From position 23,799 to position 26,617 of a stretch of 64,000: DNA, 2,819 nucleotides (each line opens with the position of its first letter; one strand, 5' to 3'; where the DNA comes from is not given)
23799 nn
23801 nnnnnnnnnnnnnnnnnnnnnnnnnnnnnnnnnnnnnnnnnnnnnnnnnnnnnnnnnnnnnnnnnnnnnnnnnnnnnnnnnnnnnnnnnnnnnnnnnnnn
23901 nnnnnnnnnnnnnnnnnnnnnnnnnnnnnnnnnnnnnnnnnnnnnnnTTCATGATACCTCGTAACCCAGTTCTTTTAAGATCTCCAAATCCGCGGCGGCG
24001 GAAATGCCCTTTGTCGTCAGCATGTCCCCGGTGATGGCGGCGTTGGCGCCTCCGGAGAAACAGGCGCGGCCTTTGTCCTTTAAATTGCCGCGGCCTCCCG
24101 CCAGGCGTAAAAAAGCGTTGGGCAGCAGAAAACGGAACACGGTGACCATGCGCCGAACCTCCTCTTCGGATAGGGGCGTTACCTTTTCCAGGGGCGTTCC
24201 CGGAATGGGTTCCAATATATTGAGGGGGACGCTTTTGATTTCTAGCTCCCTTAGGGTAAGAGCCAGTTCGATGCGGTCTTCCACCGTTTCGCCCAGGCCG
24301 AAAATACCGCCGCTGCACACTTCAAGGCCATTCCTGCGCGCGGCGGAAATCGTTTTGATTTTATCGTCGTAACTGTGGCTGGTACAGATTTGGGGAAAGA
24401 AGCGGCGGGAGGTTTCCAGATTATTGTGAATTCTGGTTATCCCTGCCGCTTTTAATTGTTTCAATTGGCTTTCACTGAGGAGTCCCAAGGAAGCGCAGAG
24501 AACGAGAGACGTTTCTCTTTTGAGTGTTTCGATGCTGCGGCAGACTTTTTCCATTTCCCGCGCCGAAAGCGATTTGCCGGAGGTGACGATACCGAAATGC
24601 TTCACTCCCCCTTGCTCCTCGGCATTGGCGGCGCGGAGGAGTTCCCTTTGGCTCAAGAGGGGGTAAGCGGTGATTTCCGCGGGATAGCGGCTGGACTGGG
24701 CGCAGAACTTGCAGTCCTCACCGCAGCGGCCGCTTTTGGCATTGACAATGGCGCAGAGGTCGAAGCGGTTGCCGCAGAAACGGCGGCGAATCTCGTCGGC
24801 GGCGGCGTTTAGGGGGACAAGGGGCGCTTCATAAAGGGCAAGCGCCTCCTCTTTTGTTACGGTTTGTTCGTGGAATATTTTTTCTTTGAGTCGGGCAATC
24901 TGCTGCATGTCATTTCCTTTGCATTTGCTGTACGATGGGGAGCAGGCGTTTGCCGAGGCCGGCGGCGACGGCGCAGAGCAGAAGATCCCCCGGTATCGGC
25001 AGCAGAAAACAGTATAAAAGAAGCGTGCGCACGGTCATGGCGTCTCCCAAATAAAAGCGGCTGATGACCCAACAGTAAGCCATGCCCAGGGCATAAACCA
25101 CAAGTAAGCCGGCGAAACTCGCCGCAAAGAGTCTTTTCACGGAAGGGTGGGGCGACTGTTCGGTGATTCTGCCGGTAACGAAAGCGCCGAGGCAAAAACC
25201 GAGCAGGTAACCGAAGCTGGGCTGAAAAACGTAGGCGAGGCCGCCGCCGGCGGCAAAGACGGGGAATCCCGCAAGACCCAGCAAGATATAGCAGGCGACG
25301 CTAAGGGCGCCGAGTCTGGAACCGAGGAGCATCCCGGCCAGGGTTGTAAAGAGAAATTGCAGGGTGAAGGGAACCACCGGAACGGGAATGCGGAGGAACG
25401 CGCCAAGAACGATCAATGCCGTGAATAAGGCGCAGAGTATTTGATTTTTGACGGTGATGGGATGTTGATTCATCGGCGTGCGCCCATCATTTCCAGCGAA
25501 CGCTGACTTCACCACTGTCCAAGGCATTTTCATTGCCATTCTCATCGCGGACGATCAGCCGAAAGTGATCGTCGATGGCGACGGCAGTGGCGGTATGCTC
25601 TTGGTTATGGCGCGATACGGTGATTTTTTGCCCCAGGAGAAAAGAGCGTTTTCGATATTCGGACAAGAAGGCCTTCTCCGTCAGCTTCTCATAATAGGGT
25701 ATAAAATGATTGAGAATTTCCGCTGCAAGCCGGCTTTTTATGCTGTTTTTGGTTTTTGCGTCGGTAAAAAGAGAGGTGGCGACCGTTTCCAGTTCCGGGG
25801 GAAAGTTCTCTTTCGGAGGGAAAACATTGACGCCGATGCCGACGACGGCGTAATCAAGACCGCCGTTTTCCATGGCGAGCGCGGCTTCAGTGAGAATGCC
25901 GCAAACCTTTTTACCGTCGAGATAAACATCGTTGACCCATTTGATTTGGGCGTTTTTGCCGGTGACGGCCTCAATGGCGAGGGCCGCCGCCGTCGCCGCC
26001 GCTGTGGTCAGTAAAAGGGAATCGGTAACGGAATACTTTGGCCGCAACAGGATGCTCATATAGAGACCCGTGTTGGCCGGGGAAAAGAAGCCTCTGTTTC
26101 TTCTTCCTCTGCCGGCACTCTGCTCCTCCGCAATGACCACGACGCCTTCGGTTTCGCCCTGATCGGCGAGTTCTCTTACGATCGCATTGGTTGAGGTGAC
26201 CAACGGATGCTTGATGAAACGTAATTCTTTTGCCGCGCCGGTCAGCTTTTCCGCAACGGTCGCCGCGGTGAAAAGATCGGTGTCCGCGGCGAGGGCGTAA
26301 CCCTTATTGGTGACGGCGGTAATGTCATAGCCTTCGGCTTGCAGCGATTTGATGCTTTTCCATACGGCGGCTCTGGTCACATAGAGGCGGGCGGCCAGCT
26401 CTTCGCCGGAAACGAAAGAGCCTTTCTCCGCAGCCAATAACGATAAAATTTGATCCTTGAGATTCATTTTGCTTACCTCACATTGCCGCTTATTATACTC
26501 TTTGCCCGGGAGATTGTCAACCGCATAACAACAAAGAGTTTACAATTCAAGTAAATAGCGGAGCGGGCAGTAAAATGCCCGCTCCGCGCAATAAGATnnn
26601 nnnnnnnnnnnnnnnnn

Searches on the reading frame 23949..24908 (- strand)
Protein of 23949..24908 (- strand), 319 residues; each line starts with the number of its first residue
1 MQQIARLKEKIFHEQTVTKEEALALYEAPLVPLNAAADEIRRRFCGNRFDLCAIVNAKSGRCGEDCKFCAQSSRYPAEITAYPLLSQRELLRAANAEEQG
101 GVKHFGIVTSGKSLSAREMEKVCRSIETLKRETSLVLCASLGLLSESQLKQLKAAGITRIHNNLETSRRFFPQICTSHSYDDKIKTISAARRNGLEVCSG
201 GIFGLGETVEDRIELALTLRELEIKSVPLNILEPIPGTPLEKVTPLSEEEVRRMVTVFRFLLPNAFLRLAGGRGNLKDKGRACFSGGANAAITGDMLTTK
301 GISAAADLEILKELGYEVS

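Call 54: search_protein_families(library=pfam, proteins=[window:23949-24908:-], max_evalue=0.00001)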
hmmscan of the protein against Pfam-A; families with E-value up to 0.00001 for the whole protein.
window:23949-24908:- (319 aa): 2 families
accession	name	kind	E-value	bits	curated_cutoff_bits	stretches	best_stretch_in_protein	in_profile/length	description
PF06968.18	BATS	-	1.3e-24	86.7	22.2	1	228-317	1-88/88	Biotin and Thiamin Synthesis associated domain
PF04055.27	Radical_SAM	-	3.7e-20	73.2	29.5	1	60-216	5-163/166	Radical SAM superfamily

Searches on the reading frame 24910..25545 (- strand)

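Call 54: search_protein_families(library=pfam, proteins=[window:24910-25545:-], max_evalue=0.00001)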
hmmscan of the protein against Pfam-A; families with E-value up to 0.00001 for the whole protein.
window:24910-25545:- (211 aa): 1 family
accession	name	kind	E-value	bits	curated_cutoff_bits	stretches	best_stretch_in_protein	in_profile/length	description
PF02632.19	BioY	-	5.7e-40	136.9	25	1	56-201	2-138/140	BioY family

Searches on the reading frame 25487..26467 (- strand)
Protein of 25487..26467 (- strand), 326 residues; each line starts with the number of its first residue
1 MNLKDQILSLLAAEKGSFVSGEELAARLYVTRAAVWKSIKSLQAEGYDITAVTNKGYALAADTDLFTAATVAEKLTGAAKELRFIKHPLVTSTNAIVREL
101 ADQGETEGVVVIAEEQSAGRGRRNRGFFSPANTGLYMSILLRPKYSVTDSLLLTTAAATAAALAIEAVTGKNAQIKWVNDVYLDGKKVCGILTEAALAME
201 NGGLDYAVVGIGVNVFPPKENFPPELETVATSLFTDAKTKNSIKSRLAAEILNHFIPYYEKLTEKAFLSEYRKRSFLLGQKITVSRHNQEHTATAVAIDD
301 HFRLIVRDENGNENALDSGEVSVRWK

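Call 54: search_protein_families(library=pfam, proteins=[window:25487-26467:-], max_evalue=0.00001)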
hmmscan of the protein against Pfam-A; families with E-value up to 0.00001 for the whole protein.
window:25487-26467:- (326 aa): 3 families
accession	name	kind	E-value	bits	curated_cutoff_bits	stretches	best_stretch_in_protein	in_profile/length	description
PF03099.24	BPL_LplA_LipB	-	1.8e-17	63.9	21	1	90-214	5-133/133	Biotin/lipoate A/B protein ligase family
PF08279.18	HTH_11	-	6.4e-15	55.2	25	1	6-57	4-54/55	HTH domain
PF02237.23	BPL_C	-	1.2e-06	28.8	21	1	278-324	2-48/48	Biotin protein ligase C terminal domain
